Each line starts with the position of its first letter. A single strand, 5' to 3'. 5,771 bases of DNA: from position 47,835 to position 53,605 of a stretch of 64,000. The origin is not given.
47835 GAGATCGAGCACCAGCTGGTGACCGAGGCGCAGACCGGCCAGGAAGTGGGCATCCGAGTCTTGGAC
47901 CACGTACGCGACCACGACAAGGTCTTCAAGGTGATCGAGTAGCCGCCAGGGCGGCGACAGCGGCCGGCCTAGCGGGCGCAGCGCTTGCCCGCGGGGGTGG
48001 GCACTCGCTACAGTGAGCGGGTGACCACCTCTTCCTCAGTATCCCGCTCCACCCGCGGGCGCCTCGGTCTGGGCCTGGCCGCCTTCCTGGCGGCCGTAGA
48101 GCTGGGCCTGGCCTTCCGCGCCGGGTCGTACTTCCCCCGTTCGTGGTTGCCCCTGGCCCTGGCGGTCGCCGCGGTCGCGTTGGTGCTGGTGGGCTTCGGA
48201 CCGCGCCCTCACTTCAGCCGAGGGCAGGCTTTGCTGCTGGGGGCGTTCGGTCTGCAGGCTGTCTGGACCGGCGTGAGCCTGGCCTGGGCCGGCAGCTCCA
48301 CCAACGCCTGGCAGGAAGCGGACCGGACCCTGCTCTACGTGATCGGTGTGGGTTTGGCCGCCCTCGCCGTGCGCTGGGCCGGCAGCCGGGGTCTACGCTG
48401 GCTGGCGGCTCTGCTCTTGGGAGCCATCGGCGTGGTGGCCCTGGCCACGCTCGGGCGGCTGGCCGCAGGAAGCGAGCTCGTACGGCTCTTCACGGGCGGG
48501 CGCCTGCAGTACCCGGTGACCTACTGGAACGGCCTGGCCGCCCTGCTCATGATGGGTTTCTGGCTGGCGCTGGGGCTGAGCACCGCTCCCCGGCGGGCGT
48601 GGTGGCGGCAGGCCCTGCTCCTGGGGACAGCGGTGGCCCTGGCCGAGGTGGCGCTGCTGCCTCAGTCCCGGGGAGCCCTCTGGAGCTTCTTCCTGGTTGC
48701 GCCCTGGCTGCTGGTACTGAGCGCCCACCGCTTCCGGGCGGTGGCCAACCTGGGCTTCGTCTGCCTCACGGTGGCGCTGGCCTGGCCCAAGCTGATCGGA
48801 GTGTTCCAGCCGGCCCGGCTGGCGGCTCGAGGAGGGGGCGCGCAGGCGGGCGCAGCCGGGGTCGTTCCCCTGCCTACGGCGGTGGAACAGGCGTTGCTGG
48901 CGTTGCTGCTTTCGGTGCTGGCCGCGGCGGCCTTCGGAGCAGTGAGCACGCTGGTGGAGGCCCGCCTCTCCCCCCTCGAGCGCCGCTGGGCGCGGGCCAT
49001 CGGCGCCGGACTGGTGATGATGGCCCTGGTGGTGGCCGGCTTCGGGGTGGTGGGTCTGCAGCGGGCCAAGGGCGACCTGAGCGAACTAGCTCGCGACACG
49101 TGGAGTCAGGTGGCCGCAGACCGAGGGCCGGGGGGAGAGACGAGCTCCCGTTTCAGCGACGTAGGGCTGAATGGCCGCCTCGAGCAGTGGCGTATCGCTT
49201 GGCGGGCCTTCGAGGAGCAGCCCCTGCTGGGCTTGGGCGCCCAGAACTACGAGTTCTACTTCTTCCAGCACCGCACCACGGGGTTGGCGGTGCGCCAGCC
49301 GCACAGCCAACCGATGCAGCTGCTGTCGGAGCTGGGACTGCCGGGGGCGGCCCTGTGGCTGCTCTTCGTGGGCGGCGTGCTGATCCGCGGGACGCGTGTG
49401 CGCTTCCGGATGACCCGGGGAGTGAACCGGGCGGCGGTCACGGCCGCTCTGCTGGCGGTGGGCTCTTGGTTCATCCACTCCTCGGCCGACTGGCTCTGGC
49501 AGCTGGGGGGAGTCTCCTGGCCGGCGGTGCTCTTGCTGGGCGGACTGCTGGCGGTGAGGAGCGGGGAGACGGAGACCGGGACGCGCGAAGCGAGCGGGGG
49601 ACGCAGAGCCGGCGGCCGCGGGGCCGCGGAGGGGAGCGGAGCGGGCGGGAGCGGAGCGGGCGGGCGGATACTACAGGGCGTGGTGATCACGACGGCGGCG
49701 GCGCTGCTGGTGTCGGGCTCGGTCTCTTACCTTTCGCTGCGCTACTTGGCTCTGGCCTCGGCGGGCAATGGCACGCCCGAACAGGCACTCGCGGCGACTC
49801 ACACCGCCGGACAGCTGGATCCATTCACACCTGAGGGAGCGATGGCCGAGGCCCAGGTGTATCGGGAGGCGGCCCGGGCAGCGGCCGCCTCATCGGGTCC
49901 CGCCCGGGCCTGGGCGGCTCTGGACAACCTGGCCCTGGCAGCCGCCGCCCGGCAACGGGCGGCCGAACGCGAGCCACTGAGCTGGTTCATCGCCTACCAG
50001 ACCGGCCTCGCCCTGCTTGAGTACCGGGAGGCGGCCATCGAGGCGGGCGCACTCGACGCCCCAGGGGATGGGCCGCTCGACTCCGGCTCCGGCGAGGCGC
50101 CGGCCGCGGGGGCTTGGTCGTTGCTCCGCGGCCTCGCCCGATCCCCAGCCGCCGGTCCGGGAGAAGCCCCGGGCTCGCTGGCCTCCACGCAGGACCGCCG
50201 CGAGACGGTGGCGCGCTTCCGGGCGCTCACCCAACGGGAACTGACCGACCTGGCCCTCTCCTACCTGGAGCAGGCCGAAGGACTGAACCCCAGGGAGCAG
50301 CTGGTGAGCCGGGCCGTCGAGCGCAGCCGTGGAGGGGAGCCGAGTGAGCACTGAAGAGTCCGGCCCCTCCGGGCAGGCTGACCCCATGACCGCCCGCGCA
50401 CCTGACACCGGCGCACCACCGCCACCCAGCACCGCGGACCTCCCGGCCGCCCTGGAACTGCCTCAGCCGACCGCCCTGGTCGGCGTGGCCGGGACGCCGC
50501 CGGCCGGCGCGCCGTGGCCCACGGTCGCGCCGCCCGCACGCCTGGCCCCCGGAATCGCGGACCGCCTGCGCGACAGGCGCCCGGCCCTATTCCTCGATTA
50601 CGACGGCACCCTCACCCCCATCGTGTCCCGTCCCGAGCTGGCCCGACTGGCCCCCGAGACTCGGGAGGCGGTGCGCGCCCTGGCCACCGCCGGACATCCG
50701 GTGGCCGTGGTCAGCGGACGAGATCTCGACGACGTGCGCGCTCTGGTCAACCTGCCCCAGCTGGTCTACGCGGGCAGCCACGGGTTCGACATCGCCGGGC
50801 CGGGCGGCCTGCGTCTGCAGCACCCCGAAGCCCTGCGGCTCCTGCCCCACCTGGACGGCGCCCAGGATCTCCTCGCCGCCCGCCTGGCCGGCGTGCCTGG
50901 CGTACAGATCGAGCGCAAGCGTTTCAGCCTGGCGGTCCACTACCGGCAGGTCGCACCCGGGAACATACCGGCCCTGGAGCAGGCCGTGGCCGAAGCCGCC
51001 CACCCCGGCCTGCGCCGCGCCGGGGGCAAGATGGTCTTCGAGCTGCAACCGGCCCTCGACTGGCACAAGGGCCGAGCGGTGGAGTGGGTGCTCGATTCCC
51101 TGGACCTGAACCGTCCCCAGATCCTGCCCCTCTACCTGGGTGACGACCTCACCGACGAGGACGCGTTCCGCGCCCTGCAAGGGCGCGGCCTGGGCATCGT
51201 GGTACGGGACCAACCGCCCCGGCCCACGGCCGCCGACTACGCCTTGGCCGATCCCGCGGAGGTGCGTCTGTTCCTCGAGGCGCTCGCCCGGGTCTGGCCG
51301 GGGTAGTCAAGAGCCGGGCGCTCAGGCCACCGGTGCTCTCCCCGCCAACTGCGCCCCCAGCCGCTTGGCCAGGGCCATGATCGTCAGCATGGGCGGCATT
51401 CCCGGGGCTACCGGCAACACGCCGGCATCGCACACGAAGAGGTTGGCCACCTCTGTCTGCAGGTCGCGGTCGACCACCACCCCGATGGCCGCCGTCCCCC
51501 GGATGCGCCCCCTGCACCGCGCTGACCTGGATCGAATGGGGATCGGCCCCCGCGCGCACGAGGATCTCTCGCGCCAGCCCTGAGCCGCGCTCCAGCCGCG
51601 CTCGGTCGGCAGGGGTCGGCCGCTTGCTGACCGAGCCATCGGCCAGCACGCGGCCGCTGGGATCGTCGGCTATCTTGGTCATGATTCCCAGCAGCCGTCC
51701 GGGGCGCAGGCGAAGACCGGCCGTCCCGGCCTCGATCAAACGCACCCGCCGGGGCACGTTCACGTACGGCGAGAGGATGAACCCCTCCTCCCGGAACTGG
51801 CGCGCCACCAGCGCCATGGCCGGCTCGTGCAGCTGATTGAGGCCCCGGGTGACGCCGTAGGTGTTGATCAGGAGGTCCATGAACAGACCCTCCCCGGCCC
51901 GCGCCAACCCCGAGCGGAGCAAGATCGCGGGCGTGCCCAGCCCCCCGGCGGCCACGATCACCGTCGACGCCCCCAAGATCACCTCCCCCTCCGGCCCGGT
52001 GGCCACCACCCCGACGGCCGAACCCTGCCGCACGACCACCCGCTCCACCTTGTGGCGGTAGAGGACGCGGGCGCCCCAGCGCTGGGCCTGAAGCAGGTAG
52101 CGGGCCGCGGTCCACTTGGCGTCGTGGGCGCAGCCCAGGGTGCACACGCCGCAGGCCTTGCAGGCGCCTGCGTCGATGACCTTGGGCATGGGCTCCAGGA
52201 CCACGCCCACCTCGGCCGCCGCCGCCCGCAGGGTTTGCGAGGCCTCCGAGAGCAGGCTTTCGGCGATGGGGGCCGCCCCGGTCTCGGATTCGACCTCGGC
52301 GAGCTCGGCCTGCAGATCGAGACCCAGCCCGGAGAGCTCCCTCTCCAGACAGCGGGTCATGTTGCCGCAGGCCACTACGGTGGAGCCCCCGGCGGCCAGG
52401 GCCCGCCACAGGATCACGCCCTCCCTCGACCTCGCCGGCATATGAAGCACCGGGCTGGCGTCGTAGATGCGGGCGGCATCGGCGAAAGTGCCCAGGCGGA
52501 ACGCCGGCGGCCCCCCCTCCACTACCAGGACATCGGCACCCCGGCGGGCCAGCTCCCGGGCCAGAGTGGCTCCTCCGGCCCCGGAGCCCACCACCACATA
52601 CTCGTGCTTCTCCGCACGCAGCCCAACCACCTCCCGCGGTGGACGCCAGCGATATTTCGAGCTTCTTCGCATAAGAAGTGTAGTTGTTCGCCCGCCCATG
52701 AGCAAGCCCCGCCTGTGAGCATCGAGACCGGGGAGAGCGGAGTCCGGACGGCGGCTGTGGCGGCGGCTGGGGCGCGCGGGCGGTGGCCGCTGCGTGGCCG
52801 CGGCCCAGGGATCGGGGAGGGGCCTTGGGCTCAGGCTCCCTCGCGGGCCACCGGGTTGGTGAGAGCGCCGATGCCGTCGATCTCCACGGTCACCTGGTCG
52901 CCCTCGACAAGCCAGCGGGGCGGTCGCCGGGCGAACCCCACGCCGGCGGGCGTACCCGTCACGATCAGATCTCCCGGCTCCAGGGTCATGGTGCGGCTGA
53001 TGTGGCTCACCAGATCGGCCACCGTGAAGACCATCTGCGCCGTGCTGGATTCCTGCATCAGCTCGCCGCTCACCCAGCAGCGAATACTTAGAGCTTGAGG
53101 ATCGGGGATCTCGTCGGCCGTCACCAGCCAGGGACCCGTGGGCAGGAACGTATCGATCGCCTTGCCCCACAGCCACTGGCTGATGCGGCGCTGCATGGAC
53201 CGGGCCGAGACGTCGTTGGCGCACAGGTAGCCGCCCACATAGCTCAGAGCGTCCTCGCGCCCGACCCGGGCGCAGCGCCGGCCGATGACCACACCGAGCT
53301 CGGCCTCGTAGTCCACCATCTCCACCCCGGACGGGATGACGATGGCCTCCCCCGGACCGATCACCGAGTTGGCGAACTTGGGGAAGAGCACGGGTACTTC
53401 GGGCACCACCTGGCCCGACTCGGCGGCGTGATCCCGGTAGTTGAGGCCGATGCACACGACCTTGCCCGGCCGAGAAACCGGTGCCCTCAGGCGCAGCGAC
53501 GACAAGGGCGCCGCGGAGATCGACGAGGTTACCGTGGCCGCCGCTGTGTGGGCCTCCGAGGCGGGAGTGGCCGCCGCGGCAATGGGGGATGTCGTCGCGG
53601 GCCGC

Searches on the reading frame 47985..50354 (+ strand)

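Call 39: search_protein_families(library=pfam, proteins=[window:47985-50354:+], max_evalue=0.00001)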
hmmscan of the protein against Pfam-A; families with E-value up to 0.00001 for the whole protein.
window:47985-50354:+ (789 aa): 1 family
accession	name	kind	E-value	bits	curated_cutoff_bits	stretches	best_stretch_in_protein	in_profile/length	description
PF04932.20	Wzy_C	-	3e-16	60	31.7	1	307-459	10-149/149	O-Antigen ligase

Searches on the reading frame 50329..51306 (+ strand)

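Call 75: search_protein_families(library=pfam, proteins=[window:50329-51306:+], max_evalue=0.01)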
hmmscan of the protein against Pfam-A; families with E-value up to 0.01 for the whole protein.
window:50329-51306:+ (325 aa): 2 families
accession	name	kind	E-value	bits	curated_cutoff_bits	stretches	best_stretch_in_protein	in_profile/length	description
PF02358.22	Trehalose_PPase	-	2.1e-48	165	27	1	88-309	1-234/235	Trehalose-phosphatase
PF08282.18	Hydrolase_3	-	0.00081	19.6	20.9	1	87-141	1-50/255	haloacid dehalogenase-like hydrolase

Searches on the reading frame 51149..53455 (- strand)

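Call 39: search_protein_families(library=pfam, proteins=[window:51149-53455:-], max_evalue=0.00001)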
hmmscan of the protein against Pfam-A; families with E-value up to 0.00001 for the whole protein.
window:51149-53455:- (768 aa): 3 families
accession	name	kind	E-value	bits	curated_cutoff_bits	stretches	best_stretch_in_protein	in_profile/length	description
PF00732.25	GMC_oxred_N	-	3.7e-20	73.1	23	1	351-519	23-204/218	GMC oxidoreductase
PF01266.30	DAO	-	3.2e-11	43.8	27.9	1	286-511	2-208/353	FAD dependent oxidoreductase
PF00890.30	FAD_binding_2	-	5.7e-08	32.8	20.4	1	287-508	3-206/414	FAD binding domain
